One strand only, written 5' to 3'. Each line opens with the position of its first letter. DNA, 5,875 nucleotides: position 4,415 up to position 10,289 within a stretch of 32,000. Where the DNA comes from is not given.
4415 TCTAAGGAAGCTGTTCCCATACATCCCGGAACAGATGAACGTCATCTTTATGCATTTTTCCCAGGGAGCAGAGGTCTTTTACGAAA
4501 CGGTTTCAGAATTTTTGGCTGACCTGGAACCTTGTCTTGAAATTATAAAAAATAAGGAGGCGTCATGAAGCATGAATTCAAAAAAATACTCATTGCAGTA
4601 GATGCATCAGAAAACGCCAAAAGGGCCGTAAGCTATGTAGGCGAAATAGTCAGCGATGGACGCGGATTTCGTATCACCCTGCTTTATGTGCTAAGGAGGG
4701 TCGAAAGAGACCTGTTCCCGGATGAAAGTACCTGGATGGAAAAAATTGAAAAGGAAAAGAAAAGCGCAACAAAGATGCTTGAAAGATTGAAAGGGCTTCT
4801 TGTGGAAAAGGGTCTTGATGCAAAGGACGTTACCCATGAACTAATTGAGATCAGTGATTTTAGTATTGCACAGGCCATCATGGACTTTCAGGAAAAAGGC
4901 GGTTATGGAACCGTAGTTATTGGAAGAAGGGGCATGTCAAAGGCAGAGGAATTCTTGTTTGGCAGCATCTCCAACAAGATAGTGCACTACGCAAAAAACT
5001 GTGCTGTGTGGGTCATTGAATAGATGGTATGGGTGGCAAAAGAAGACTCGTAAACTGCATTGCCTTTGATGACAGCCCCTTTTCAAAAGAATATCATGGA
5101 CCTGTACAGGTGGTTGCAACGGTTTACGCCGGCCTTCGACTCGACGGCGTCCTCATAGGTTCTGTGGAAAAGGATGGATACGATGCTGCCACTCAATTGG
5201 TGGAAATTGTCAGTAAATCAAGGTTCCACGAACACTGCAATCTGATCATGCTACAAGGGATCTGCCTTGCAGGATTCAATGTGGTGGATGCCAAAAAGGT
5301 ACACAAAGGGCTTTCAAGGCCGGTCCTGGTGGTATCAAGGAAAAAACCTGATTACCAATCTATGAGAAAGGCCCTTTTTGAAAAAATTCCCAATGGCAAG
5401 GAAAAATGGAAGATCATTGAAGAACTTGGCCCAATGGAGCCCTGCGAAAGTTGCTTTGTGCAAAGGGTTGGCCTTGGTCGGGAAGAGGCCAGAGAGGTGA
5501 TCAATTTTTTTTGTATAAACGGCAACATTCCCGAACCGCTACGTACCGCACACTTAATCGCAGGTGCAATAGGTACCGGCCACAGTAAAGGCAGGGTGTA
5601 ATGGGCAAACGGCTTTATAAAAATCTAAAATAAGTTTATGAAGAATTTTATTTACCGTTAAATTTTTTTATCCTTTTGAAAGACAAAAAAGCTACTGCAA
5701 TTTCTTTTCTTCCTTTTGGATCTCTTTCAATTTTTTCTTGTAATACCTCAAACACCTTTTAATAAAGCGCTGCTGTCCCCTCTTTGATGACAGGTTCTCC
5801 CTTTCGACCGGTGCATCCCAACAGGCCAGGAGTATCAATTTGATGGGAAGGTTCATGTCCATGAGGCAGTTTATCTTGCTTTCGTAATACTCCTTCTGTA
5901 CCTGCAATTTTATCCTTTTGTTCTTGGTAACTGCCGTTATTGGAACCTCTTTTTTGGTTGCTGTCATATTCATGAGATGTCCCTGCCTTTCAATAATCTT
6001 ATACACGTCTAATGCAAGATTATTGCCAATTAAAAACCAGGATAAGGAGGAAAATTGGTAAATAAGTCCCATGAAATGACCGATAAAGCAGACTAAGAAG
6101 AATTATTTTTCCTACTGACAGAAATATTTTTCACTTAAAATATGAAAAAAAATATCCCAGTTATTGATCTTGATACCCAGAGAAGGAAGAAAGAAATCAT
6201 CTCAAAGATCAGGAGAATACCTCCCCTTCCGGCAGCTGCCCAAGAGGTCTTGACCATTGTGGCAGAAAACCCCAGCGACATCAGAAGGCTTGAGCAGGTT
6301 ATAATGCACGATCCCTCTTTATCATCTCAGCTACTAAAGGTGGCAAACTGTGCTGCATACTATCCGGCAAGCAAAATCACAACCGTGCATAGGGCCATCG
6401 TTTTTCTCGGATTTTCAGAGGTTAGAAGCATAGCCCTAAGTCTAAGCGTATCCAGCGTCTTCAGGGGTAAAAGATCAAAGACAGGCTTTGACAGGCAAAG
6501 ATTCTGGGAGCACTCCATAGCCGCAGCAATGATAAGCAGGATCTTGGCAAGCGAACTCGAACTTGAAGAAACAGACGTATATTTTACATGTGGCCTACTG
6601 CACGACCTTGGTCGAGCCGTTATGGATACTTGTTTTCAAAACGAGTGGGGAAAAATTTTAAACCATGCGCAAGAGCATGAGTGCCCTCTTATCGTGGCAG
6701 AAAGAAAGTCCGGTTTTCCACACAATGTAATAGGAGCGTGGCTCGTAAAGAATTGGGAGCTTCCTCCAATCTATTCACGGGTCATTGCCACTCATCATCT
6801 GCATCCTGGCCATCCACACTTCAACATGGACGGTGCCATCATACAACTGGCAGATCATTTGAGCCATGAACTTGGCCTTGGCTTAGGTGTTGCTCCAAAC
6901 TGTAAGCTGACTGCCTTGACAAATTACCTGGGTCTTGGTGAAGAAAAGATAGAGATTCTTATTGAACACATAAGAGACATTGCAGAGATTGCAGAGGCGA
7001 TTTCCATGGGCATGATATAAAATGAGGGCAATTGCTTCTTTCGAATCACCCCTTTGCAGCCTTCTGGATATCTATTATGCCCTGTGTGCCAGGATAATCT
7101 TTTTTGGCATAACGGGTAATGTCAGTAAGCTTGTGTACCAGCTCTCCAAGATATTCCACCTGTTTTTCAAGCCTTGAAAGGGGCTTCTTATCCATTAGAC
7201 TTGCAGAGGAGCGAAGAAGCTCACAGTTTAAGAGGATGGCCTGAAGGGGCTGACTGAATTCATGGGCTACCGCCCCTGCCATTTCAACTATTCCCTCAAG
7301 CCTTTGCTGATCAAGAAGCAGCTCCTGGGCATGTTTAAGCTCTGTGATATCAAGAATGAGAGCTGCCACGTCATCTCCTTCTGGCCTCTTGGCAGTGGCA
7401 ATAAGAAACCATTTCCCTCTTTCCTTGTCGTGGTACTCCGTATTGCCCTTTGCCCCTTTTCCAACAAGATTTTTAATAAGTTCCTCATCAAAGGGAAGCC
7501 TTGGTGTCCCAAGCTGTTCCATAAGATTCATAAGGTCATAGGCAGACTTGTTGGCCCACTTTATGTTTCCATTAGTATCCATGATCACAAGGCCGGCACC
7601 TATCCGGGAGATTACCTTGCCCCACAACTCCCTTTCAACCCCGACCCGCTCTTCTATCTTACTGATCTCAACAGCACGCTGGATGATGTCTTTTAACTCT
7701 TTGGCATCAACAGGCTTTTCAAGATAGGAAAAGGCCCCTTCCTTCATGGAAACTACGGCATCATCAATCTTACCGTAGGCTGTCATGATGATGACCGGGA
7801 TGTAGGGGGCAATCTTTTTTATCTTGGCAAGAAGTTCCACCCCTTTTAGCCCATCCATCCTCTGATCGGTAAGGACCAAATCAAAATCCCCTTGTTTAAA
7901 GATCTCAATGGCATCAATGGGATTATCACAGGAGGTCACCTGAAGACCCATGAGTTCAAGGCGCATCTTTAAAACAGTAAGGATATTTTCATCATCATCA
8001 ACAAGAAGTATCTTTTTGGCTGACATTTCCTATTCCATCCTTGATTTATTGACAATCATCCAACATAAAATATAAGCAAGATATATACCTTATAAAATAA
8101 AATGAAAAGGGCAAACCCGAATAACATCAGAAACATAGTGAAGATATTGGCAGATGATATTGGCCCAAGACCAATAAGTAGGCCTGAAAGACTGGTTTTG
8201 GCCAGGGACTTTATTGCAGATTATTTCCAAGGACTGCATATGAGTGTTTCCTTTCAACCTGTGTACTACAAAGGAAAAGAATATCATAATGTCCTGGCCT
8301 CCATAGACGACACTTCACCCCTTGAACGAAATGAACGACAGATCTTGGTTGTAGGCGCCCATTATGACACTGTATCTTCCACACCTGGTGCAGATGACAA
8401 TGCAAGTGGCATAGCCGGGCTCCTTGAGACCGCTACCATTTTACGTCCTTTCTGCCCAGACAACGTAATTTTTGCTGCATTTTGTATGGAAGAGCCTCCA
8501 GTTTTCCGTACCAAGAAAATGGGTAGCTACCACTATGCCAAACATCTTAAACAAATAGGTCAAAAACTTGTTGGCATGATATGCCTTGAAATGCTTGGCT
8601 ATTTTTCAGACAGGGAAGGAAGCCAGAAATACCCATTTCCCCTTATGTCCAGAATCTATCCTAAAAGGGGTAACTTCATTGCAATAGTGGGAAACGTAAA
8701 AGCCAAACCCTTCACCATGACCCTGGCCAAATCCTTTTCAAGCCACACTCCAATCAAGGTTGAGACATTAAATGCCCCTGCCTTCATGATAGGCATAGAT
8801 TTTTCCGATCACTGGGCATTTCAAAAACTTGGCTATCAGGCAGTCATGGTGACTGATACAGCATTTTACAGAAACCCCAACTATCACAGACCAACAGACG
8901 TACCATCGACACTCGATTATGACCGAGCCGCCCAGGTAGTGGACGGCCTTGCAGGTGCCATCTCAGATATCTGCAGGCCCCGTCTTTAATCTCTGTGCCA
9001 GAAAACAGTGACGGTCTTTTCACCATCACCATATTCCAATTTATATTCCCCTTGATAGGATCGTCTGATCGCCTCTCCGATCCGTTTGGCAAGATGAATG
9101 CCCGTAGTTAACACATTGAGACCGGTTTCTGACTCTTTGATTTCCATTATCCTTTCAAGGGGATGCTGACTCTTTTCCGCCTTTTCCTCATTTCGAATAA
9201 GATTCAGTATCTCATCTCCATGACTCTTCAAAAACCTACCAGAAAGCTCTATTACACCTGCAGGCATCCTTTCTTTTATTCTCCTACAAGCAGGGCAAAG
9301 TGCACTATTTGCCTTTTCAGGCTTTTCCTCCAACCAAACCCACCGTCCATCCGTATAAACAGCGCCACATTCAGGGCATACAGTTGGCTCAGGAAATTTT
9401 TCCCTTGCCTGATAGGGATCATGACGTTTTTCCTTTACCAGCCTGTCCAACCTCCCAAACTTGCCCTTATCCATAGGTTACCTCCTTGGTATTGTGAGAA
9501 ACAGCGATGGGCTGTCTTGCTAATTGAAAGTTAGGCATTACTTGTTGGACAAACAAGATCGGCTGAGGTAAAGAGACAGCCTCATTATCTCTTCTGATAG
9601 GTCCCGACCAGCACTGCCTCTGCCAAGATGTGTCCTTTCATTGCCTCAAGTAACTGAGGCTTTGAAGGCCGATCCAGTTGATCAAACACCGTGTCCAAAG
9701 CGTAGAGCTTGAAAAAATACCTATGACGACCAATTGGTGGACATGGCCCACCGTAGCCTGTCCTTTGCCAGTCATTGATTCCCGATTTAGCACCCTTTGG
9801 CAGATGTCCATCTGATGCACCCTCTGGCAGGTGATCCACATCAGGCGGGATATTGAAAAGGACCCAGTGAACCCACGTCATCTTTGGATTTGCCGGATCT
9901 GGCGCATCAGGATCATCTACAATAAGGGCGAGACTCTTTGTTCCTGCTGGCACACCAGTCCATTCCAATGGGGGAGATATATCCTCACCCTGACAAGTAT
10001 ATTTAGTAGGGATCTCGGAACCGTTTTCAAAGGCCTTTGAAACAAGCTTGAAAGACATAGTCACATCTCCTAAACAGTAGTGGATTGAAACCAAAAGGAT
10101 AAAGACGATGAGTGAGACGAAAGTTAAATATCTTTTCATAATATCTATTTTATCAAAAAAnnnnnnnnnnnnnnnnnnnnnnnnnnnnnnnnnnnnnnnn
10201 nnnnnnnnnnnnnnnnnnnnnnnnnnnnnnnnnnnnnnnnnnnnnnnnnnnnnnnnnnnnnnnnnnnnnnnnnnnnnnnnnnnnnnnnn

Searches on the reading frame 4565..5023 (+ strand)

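Call 35: search_protein_families(library=pfam, proteins=[window:4565-5023:+], max_evalue=0.001)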
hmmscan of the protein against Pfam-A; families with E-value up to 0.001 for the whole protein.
window:4565-5023:+ (152 aa): 1 family
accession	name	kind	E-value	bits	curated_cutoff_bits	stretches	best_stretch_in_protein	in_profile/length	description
PF00582.32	Usp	-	2e-19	71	24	1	5-151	2-140/141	Universal stress protein family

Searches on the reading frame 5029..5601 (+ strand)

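Call 35: search_protein_families(library=pfam, proteins=[window:5029-5601:+], max_evalue=0.001)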
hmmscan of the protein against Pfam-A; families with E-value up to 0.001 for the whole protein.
window:5029-5601:+ (190 aa): 1 family
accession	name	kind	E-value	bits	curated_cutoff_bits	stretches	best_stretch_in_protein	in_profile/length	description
PF01949.23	Endo_dU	-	1.4e-54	184.7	32.7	1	9-181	4-181/182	Endonuclease dU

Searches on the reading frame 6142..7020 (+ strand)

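Call 35: search_protein_families(library=pfam, proteins=[window:6142-7020:+], max_evalue=0.001)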
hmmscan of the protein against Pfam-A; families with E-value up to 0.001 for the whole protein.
window:6142-7020:+ (292 aa): 3 families
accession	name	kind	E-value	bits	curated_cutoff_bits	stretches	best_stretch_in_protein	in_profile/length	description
PF08668.18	HDOD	-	4.2e-55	186.7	22.9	1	26-219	1-194/196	HDOD domain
PF01966.28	HD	-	1.5e-08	35.3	22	1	122-241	2-114/116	HD domain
PF18019.7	Cas3_HD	-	4.1e-06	27.4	23.1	1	120-220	28-130/207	Cas3, HD domain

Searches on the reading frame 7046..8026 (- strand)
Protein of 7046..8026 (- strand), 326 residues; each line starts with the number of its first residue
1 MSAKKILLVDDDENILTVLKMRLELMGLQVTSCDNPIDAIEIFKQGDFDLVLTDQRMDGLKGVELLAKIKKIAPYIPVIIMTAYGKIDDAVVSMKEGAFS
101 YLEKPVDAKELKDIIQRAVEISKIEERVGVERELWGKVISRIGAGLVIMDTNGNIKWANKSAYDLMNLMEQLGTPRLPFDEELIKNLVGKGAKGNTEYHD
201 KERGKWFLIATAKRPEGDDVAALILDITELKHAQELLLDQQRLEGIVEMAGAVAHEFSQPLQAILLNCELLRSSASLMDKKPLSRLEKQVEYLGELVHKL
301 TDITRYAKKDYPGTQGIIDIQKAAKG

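Call 35: search_protein_families(library=pfam, proteins=[window:7046-8026:-], max_evalue=0.001)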
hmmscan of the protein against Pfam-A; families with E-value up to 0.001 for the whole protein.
window:7046-8026:- (326 aa): 3 families
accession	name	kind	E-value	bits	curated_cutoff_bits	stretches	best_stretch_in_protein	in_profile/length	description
PF00072.30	Response_reg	-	3.4e-27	95.3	30.2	1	6-115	1-110/111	Response regulator receiver domain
PF00512.31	HisKA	-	2.4e-08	34.3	26.9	1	248-305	4-62/66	His Kinase A (phospho-acceptor) domain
PF06490.17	FleQ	-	8.7e-05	23.3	22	1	5-118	1-106/108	Flagellar regulatory protein FleQ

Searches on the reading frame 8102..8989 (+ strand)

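Call 35: search_protein_families(library=pfam, proteins=[window:8102-8989:+], max_evalue=0.001)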
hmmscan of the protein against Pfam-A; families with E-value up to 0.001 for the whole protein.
window:8102-8989:+ (295 aa): 1 family
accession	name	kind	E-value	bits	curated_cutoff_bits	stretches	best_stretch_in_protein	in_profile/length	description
PF04389.22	Peptidase_M28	-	1.9e-25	90.2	21.3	1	63-283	1-189/193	Peptidase family M28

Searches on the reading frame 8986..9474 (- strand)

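Call 37: search_protein_families(library=pfam, proteins=[window:8986-9474:-], max_evalue=0.001)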
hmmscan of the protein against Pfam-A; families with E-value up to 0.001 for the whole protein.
window:8986-9474:- (162 aa): 1 family
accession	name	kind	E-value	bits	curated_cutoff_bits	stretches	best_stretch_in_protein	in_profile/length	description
PF04981.18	NMD3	-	5.2e-10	39.7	24.9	1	55-146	129-219/243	NMD3 family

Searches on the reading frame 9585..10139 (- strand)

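Call 37: search_protein_families(library=pfam, proteins=[window:9585-10139:-], max_evalue=0.001)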
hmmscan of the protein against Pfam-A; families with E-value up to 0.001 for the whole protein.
window:9585-10139:- (184 aa): 1 family
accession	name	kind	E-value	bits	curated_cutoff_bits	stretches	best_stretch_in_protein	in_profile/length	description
PF01161.25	PBP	-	2.3e-49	167.7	24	1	42-181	1-135/135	Phosphatidylethanolamine-binding protein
